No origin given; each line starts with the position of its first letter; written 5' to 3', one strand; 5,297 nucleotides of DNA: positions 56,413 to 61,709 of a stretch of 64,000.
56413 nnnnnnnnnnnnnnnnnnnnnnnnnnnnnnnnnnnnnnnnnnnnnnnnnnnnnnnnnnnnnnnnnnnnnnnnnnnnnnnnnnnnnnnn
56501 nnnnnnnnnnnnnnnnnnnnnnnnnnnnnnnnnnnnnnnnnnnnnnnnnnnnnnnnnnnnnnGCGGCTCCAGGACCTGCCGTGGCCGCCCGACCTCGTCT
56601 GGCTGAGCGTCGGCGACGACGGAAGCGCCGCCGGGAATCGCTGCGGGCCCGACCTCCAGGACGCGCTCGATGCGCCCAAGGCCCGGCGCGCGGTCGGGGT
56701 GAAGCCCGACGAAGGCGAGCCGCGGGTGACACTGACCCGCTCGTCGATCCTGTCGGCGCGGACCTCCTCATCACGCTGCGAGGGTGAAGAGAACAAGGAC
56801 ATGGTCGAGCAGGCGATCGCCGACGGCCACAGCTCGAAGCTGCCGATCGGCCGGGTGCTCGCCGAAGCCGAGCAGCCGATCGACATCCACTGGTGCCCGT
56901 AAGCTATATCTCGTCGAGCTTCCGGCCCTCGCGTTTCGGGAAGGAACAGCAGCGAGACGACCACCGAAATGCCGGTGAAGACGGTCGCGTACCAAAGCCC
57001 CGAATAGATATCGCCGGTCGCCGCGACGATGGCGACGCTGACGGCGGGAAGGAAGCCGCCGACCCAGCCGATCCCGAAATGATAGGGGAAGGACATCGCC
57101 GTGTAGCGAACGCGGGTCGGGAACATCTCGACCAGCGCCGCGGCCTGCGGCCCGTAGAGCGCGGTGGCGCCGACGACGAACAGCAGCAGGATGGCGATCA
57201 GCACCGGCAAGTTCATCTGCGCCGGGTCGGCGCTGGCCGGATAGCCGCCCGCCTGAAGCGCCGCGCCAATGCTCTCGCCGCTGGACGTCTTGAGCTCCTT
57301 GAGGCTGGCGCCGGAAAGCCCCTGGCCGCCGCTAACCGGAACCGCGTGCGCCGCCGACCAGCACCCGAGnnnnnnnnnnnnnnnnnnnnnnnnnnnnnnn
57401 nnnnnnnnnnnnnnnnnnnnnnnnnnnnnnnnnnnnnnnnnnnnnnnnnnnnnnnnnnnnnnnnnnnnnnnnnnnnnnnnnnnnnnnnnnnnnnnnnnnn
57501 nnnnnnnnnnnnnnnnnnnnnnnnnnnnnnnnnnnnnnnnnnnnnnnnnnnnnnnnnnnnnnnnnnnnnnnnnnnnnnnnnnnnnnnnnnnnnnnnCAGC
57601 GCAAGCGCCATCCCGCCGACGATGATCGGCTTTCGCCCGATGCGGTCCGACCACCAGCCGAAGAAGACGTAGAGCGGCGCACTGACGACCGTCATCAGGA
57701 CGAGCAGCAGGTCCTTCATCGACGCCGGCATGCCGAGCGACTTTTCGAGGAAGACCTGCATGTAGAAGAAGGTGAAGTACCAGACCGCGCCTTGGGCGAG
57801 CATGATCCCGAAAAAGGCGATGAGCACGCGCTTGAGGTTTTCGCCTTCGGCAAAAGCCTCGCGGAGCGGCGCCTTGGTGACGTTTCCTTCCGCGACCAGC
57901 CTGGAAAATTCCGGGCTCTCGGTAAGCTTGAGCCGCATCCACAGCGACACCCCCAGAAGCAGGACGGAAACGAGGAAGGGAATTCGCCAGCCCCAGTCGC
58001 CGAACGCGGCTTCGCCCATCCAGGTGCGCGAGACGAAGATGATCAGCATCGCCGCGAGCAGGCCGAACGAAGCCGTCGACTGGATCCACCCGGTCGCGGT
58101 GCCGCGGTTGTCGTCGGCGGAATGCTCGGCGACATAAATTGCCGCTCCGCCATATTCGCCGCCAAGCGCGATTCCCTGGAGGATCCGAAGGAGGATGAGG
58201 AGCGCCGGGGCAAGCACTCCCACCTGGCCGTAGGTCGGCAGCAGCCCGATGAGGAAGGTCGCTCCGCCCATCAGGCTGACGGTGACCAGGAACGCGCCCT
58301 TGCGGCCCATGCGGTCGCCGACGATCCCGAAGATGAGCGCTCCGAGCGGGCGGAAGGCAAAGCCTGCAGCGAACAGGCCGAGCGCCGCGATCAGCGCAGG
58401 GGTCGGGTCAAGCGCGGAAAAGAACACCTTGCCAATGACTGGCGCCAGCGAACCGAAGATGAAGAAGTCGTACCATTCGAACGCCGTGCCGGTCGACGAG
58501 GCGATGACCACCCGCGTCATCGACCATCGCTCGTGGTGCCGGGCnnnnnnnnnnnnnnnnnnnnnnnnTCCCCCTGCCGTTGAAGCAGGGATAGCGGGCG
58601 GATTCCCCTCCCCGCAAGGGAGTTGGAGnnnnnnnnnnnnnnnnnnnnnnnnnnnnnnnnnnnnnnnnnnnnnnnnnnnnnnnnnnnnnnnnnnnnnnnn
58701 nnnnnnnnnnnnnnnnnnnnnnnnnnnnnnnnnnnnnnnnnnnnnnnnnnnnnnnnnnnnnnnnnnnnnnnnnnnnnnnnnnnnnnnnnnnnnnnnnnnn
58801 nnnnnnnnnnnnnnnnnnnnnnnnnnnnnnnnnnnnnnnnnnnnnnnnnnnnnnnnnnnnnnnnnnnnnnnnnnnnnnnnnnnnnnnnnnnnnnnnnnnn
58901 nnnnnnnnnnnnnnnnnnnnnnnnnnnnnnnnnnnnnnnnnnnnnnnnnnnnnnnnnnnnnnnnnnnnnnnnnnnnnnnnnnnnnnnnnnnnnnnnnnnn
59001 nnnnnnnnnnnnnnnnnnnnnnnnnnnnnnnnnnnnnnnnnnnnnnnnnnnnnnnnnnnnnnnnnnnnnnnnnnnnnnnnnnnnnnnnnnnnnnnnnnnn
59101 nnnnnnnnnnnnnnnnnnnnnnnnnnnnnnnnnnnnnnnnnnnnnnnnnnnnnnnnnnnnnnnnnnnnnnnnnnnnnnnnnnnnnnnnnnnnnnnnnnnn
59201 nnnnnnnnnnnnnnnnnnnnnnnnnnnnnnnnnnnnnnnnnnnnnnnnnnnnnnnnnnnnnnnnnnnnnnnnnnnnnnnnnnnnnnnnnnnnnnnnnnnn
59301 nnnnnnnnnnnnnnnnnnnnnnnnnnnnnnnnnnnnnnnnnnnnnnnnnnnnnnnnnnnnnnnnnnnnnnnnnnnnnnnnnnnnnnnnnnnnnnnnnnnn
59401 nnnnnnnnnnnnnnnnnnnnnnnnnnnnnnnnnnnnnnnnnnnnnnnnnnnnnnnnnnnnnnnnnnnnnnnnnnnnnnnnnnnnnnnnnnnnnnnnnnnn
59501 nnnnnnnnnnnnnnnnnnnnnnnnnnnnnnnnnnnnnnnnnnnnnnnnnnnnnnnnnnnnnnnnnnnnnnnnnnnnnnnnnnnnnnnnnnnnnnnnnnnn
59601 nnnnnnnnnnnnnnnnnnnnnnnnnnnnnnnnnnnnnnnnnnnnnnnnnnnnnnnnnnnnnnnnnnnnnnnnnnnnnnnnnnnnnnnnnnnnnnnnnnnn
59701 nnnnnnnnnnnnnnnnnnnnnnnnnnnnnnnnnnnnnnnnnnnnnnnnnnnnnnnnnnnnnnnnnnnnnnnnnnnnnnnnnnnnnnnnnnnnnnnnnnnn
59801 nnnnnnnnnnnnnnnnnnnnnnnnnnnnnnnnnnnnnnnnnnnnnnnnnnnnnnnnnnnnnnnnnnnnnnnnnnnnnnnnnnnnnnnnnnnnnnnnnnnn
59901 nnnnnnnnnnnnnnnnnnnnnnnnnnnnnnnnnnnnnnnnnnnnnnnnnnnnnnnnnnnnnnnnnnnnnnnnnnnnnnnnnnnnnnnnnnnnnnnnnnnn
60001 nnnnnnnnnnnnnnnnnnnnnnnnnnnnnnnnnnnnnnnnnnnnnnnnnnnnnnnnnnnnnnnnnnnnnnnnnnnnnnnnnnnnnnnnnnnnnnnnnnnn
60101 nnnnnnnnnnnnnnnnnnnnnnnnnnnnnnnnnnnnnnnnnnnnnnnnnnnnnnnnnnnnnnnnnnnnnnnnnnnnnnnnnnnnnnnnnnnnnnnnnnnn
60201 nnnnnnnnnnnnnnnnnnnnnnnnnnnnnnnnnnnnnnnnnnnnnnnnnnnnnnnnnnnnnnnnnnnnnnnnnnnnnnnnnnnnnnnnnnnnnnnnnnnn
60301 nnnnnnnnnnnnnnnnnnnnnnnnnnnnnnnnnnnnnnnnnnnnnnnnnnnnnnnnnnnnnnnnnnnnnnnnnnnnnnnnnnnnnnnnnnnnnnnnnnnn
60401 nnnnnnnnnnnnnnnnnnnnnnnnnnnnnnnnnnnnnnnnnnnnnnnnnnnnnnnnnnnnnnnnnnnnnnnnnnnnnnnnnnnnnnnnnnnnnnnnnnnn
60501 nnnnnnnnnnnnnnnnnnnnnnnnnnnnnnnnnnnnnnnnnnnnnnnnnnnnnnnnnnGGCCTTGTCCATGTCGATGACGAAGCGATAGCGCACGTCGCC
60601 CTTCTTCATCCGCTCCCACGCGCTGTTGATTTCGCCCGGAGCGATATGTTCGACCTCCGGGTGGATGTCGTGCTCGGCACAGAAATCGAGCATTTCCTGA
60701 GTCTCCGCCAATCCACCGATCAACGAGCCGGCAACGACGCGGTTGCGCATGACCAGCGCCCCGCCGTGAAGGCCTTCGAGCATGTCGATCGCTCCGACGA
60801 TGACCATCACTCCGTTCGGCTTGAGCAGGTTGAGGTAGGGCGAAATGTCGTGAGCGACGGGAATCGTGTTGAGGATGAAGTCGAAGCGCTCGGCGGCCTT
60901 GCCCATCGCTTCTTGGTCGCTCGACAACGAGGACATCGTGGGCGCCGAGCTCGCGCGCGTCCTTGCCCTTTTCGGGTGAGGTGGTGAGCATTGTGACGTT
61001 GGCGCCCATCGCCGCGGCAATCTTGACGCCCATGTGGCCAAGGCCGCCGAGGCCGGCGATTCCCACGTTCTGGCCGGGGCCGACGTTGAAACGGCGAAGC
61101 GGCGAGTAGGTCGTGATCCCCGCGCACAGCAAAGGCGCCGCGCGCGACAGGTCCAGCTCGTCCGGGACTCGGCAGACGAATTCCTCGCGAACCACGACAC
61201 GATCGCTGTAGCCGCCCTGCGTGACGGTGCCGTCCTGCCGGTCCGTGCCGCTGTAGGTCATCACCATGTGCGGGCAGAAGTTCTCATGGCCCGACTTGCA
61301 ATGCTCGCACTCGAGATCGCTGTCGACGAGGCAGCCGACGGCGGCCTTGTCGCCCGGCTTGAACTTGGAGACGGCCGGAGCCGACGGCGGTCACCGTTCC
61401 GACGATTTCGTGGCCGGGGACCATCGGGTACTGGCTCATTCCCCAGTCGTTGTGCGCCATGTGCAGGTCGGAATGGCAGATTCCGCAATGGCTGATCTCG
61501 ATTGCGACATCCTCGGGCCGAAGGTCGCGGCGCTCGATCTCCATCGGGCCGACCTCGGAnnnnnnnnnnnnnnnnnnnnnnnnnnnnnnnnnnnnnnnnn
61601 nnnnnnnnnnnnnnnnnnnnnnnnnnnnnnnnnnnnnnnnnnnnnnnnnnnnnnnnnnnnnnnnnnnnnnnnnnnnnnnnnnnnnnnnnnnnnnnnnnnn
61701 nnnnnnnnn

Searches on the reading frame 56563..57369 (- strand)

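Call 12: search_protein_families(library=pfam, proteins=[window:56563-57369:-], max_evalue=0.001)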
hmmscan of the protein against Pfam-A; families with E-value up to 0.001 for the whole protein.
window:56563-57369:- (269 aa): 1 family
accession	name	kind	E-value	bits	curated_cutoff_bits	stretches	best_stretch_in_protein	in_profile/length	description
PF00083.30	Sugar_tr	-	1.2e-05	24.8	22.3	1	52-148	347-442/452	Sugar (and other) transporter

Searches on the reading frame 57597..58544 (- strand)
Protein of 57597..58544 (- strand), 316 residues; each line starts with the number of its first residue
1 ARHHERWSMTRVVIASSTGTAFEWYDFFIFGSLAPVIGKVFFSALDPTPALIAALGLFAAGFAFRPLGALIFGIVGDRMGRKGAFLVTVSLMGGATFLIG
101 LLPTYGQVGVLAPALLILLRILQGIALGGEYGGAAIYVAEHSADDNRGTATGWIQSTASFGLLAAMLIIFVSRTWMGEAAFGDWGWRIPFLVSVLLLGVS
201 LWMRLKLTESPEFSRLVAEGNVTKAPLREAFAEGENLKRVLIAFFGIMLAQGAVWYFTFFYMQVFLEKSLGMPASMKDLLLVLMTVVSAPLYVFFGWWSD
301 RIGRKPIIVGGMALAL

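Call 12: search_protein_families(library=pfam, proteins=[window:57597-58544:-], max_evalue=0.001)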
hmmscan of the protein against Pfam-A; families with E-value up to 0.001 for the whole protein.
window:57597-58544:- (316 aa): 2 families
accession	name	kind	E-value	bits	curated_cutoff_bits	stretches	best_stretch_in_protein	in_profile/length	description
PF00083.30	Sugar_tr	-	1.3e-27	97.2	22.3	1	13-218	3-202/452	Sugar (and other) transporter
PF07690.21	MFS_1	-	3.4e-23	82.6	33.4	1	22-315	7-278/347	Major Facilitator Superfamily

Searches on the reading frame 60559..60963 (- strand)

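Call 12: search_protein_families(library=pfam, proteins=[window:60559-60963:-], max_evalue=0.001)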
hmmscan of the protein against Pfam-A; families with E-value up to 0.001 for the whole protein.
window:60559-60963:- (135 aa): 2 families
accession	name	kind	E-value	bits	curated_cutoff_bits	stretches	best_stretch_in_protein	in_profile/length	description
PF00107.32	ADH_zinc_N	-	3.3e-10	40.4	31.8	1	18-96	48-128/129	Zinc-binding dehydrogenase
PF13602.12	ADH_zinc_N_2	-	0.0002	22.7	27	1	22-125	18-129/134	Zinc-binding dehydrogenase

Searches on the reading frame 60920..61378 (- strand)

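Call 12: search_protein_families(library=pfam, proteins=[window:60920-61378:-], max_evalue=0.001)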
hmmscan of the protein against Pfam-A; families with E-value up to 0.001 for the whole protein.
window:60920-61378:- (153 aa): 3 families
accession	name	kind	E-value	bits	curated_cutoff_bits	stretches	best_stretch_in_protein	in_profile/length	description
PF08240.17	ADH_N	-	5.2e-08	33.5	23.5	1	2-73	50-104/104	Alcohol dehydrogenase GroES-like domain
PF00107.32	ADH_zinc_N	-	7.9e-08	32.8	31.8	1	112-150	1-39/129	Zinc-binding dehydrogenase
PF02826.25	2-Hacid_dh_C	-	0.00047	20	25.1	1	102-146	36-80/178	D-isomer specific 2-hydroxyacid dehydrogenase, NAD binding domain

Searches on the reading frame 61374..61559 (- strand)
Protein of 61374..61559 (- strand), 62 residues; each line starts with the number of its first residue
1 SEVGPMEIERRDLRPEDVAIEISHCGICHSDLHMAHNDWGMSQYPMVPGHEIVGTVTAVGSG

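Call 12: search_protein_families(library=pfam, proteins=[window:61374-61559:-], max_evalue=0.001)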
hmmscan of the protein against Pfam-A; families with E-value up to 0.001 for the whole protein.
window:61374-61559:- (62 aa): 1 family
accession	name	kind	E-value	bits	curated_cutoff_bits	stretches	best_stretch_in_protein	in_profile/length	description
PF08240.17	ADH_N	-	2.1e-13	50.9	23.5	1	15-62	2-50/104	Alcohol dehydrogenase GroES-like domain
